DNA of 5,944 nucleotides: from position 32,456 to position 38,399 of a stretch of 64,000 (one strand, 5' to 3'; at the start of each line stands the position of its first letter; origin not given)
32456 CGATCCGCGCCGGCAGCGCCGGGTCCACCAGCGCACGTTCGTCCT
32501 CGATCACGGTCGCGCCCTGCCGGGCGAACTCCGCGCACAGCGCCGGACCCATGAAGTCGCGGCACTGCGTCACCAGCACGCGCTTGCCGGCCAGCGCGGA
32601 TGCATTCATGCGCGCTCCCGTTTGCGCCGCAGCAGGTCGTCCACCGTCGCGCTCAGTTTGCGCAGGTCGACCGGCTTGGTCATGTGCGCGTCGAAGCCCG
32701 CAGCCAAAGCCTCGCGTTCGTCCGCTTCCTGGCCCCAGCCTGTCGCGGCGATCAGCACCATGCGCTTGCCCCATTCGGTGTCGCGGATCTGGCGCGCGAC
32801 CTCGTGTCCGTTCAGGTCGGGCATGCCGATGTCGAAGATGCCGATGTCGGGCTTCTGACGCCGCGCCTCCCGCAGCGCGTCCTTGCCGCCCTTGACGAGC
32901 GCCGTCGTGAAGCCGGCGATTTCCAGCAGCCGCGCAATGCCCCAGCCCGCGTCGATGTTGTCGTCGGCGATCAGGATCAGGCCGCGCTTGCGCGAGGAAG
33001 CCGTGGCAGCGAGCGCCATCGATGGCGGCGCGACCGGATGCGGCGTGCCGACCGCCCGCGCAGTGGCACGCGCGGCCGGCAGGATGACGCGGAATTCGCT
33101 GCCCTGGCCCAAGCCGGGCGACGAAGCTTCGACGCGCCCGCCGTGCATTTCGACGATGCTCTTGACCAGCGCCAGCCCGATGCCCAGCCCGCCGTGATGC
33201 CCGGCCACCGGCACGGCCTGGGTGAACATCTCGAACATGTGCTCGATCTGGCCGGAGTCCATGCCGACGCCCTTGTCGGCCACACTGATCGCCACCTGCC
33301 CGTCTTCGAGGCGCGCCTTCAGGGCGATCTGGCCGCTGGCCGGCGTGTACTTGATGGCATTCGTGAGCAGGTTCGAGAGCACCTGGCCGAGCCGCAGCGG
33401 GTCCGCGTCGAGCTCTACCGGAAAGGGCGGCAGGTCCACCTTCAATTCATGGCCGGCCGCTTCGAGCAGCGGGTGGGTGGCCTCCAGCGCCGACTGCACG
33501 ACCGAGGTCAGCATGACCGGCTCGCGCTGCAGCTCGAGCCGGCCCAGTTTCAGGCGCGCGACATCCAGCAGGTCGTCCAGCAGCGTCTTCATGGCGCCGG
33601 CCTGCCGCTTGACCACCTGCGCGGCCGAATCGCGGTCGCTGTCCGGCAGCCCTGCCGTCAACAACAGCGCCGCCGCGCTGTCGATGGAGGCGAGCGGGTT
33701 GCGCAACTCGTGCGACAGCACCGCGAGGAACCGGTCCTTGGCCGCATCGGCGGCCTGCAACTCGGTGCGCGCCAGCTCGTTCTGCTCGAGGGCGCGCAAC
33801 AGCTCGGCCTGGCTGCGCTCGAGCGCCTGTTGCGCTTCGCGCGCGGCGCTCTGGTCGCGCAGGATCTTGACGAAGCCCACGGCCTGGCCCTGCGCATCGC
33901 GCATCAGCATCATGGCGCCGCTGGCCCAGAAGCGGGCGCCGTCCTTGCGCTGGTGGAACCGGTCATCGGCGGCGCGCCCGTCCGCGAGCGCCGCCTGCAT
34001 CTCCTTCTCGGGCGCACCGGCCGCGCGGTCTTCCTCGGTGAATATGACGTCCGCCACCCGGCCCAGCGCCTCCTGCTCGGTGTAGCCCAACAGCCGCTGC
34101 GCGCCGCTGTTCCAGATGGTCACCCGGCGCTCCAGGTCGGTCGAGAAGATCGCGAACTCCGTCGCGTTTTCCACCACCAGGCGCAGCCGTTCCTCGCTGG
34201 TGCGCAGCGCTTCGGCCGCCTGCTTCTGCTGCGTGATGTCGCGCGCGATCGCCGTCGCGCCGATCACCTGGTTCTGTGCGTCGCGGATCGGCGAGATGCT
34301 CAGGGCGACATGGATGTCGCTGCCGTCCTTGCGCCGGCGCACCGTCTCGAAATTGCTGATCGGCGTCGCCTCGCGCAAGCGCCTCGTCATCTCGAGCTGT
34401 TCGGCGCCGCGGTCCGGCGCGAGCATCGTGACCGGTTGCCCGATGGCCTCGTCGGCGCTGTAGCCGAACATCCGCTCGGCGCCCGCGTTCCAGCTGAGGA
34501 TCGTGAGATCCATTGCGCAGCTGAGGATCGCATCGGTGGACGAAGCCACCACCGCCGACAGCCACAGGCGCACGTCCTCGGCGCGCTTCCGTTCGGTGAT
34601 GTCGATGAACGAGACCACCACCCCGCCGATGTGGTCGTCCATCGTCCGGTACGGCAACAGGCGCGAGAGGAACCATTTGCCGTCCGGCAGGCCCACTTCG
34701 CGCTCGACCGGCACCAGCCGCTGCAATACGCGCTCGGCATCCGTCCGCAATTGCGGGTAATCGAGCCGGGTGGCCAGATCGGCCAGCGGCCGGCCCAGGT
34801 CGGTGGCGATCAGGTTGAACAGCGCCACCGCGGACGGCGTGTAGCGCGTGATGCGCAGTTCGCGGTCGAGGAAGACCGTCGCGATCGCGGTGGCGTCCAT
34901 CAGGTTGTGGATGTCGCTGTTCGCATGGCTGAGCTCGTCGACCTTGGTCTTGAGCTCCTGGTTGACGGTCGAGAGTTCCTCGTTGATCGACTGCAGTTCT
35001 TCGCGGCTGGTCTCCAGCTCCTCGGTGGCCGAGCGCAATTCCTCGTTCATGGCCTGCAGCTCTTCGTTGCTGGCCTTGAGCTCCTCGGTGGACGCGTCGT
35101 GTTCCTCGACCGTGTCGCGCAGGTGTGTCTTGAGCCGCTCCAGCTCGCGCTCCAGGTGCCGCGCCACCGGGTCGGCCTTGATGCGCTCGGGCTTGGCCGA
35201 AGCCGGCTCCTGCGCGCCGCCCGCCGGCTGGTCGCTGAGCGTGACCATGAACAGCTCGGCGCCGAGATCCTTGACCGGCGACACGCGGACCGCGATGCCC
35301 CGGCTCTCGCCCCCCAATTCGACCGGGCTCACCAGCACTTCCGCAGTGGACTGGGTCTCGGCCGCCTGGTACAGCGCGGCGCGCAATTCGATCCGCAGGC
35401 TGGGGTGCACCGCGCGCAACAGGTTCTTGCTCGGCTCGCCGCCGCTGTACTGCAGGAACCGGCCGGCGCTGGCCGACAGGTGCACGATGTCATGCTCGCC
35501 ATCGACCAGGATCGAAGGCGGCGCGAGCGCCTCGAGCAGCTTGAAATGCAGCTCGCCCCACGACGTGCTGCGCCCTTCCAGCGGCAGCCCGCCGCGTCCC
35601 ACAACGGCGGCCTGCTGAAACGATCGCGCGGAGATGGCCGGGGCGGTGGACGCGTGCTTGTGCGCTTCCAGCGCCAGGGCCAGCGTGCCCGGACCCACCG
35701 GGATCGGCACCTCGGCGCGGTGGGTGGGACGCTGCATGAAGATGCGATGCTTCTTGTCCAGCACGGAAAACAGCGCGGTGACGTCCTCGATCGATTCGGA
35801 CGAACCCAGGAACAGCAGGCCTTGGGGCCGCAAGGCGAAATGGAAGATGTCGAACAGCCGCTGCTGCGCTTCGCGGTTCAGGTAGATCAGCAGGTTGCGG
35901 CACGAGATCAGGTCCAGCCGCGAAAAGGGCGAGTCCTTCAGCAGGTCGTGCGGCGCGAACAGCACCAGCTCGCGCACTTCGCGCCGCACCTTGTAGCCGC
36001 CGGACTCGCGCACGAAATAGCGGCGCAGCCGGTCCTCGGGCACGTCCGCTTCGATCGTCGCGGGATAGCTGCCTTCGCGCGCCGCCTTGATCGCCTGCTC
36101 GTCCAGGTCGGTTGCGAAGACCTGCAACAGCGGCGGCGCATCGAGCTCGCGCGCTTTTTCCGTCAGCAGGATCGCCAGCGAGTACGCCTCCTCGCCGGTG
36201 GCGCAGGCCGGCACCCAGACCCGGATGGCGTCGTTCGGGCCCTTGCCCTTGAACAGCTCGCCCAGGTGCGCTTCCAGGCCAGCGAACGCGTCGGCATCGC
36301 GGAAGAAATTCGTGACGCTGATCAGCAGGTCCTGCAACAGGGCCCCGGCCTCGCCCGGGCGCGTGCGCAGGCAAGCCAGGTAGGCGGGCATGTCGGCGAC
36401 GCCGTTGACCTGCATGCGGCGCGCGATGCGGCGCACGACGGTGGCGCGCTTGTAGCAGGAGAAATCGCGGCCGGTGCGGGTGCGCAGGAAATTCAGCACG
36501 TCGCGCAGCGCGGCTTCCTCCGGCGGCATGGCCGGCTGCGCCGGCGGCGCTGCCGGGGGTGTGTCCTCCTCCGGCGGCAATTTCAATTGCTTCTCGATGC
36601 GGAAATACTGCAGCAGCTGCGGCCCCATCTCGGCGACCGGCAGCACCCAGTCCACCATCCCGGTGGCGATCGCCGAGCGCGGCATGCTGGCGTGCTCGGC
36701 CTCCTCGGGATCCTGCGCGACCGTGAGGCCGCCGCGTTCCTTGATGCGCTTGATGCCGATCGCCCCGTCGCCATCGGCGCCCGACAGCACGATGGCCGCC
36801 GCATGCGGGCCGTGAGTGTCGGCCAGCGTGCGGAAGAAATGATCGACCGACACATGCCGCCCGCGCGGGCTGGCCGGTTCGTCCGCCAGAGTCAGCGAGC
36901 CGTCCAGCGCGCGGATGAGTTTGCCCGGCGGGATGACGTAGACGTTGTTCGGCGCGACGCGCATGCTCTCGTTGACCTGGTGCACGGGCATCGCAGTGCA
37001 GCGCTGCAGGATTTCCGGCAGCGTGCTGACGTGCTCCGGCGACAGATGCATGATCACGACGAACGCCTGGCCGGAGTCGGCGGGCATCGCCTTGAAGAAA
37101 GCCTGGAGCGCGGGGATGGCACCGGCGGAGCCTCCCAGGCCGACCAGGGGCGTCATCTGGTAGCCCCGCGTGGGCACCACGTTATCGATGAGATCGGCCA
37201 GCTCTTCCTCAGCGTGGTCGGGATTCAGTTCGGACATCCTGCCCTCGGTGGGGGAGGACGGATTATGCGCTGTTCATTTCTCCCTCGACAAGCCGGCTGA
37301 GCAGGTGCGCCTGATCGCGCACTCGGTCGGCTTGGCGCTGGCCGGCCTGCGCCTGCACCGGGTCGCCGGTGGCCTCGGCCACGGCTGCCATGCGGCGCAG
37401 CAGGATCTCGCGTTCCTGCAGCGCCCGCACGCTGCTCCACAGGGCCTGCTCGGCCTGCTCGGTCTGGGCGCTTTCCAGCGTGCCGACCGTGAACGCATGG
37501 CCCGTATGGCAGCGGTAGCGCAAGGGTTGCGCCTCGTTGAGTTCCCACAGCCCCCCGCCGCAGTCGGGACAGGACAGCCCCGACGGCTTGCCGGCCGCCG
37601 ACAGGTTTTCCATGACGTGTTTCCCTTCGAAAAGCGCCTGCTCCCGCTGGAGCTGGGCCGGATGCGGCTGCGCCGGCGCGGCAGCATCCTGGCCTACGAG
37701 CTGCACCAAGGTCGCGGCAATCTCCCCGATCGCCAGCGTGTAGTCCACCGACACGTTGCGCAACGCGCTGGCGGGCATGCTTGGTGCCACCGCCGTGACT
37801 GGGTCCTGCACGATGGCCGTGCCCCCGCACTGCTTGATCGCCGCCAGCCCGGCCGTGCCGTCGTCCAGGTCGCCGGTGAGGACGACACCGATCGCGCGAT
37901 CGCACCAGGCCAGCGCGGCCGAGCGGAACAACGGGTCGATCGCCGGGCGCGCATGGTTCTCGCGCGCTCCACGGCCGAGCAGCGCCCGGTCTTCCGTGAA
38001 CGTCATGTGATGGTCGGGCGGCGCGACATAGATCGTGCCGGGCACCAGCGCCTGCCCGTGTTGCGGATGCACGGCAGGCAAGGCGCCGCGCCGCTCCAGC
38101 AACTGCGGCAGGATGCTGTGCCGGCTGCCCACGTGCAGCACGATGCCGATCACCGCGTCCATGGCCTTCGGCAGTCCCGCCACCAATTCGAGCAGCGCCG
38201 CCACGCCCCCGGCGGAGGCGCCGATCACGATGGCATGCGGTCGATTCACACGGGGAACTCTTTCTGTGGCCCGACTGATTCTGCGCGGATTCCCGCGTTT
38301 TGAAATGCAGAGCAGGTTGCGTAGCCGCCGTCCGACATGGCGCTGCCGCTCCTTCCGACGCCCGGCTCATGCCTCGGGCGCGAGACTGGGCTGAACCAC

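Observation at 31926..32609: SDR look-alike carries both halohydrin dehalogenase signature motifs (HheD-like)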

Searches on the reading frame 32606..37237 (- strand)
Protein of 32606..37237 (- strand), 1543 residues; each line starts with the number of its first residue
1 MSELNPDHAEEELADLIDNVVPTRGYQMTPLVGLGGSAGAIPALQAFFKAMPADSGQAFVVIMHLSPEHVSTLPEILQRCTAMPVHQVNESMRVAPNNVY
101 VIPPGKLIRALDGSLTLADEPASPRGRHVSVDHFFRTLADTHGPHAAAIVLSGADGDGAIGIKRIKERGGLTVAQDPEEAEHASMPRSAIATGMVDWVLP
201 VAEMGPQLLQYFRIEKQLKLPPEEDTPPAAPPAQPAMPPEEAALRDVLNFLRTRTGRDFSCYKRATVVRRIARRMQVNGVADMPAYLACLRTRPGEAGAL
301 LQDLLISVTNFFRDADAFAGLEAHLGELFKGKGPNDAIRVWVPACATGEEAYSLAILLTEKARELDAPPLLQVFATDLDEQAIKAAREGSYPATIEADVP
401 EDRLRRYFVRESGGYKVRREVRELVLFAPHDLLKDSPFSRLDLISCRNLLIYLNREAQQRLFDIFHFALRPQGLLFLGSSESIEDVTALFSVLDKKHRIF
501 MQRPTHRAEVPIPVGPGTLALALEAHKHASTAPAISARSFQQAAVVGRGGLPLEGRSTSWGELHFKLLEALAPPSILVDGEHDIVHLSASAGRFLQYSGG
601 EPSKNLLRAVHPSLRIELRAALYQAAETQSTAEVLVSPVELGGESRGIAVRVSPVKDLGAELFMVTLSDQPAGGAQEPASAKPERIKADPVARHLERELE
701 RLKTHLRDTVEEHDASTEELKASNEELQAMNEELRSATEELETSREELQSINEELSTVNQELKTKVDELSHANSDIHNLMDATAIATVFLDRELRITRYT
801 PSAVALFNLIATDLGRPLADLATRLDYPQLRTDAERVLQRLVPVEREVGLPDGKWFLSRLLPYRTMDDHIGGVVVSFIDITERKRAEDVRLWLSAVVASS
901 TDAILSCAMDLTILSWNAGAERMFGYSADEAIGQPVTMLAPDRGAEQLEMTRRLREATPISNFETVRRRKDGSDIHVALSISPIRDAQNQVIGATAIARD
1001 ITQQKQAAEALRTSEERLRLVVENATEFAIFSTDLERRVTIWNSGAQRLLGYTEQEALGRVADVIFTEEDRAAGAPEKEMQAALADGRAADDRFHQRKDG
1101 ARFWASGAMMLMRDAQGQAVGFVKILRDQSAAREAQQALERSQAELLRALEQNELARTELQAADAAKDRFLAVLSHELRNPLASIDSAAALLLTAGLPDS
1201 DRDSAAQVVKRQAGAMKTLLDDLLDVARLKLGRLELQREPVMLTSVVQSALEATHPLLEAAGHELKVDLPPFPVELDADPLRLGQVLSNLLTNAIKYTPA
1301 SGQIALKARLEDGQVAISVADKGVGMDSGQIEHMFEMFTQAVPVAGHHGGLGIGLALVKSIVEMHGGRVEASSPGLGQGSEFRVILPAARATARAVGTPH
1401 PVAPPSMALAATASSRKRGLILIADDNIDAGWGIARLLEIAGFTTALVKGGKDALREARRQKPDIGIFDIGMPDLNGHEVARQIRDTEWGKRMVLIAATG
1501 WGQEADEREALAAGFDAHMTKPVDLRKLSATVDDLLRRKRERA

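Call 14: search_protein_families(library=pfam, proteins=[window:32606-37237:-], max_evalue=0.00001)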
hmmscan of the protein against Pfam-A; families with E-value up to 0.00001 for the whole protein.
window:32606-37237:- (1543 aa): 12 families
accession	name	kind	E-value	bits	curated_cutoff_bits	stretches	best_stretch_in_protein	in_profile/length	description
PF01739.24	CheR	-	5.9e-50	169.9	27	1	308-497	2-193/195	CheR methyltransferase, SAM binding domain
PF01339.22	CheB_methylest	-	3.4e-49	167.3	24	1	32-208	1-174/174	CheB methylesterase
PF08448.16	PAS_4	-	3.8e-41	140.2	23.1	3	898-1005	2-109/110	PAS fold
PF00989.32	PAS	-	2.2e-36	124.7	22.6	2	894-1001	4-113/113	PAS fold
PF13426.13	PAS_9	-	2e-35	121.6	27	2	902-1003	2-103/103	PAS domain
PF13596.12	PAS_10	-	3.6e-32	111.6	22.1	1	777-881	2-106/106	PAS domain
PF02518.31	HATPase_c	-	5.1e-26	91.7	26.4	1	1279-1389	2-110/111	Histidine kinase-, DNA gyrase B-, and HSP90-like ATPase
PF00072.30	Response_reg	-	3.3e-19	69.5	30.2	1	1421-1532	1-110/111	Response regulator receiver domain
PF03705.20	CheR_N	-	1e-14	54.4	27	1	244-294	3-53/53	CheR methyltransferase, all-alpha domain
PF00512.31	HisKA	-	1.8e-13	50.7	26.9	1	1166-1230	1-64/66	His Kinase A (phospho-acceptor) domain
PF08447.18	PAS_3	-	4.4e-13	49.7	25.6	0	914-995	2-86/89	PAS fold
PF13188.13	PAS_8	-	2.2e-12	46.9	21.8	0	893-944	3-55/65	PAS domain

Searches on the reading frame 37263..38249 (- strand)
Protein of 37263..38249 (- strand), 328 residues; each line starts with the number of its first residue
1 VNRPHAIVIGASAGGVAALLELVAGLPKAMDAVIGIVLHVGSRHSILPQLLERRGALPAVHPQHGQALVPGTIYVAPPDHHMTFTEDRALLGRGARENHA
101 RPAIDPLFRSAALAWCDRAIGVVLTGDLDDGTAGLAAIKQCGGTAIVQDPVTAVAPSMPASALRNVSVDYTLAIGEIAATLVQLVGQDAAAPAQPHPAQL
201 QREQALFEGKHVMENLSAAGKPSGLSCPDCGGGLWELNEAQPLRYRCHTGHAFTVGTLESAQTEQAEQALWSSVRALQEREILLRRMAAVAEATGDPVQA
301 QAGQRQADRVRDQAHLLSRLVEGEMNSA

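Call 15: search_protein_families(library=pfam, proteins=[window:37263-38249:-], max_evalue=0.00001)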
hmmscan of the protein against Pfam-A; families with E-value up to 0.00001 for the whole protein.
window:37263-38249:- (328 aa): 1 family
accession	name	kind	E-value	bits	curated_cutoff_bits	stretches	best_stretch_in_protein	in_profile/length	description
PF01339.22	CheB_methylest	-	4.3e-49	167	24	1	7-181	1-174/174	CheB methylesterase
